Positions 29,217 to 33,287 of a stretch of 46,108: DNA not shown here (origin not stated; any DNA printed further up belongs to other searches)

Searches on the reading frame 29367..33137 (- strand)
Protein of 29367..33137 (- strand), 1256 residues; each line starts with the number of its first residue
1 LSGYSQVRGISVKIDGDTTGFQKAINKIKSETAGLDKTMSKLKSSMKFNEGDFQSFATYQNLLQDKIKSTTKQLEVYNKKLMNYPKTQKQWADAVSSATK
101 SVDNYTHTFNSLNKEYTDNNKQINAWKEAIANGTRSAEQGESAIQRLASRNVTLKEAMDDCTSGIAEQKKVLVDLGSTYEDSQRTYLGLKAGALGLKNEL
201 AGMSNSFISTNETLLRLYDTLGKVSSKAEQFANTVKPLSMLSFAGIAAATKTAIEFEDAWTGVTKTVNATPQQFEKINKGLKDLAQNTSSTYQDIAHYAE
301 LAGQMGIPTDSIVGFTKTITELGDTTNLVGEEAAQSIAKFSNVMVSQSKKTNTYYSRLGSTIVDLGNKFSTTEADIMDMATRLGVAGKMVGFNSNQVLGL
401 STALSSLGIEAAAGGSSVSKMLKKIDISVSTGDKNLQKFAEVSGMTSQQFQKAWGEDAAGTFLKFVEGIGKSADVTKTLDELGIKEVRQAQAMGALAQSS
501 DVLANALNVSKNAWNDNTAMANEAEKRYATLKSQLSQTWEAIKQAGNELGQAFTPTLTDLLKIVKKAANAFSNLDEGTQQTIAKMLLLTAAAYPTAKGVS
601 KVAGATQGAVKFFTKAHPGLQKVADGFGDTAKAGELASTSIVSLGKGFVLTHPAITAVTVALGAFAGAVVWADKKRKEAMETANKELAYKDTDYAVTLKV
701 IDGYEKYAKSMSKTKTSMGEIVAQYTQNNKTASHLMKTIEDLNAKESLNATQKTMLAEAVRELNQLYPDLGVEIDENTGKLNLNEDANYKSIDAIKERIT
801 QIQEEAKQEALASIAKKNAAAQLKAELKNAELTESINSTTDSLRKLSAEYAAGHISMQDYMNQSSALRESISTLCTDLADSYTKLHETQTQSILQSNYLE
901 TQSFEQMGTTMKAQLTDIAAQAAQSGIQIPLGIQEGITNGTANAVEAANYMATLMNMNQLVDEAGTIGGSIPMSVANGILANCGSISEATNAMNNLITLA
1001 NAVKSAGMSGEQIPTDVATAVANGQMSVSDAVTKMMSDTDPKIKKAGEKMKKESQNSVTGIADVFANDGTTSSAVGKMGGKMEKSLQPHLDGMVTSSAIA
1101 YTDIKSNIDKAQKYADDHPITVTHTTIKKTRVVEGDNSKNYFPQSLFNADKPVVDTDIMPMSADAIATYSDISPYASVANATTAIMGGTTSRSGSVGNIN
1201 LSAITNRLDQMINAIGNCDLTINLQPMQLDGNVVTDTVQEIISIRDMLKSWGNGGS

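Call 76: search_protein_families(library=phrogs, proteins=[window:29367-33137:-], max_evalue=0.00001)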
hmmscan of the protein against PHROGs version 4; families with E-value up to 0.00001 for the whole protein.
window:29367-33137:- (1256 aa): 19 families
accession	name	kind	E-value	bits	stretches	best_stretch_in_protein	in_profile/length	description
phrog_13339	-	tail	4.4e-93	313.7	1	211-700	46-531/2156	tail length tape measure protein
phrog_1293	-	tail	1.7e-79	269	1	12-682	11-638/1424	tail length tape measure protein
phrog_17321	-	unknown function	4.1e-58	197.8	2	240-432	76-272/1484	-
phrog_23108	-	tail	5.6e-50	171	1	242-576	438-771/1552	tail length tape measure protein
phrog_1272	-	tail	1e-45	157.1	2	136-672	141-672/1606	tail length tape measure protein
phrog_1533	-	tail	2.5e-44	152.3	1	6-864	6-889/1688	tail length tape measure protein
phrog_17594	-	tail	6.1e-43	147.6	1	246-624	171-546/1582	tail length tape measure protein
phrog_28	-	tail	1e-41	144.6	1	24-668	139-651/1228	tail length tape measure protein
phrog_167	-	tail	3.5e-30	105.6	1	6-682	8-728/1555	tail length tape measure protein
phrog_5218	-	unknown function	6.7e-26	91.8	1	10-883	8-844/1599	-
phrog_4704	-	tail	7.3e-25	88.7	1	2-601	3-554/625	tail length tape measure protein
phrog_14441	-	tail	1.3e-22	81.7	1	195-412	23-233/241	tail length tape measure protein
phrog_58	-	tail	2.9e-20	73.3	1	8-668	175-643/1544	tail length tape measure protein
phrog_991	-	tail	2e-19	69.7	1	13-727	72-708/1966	tail length tape measure protein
phrog_25337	-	tail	3.1e-16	59.2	1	255-584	197-522/1456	tail length tape measure protein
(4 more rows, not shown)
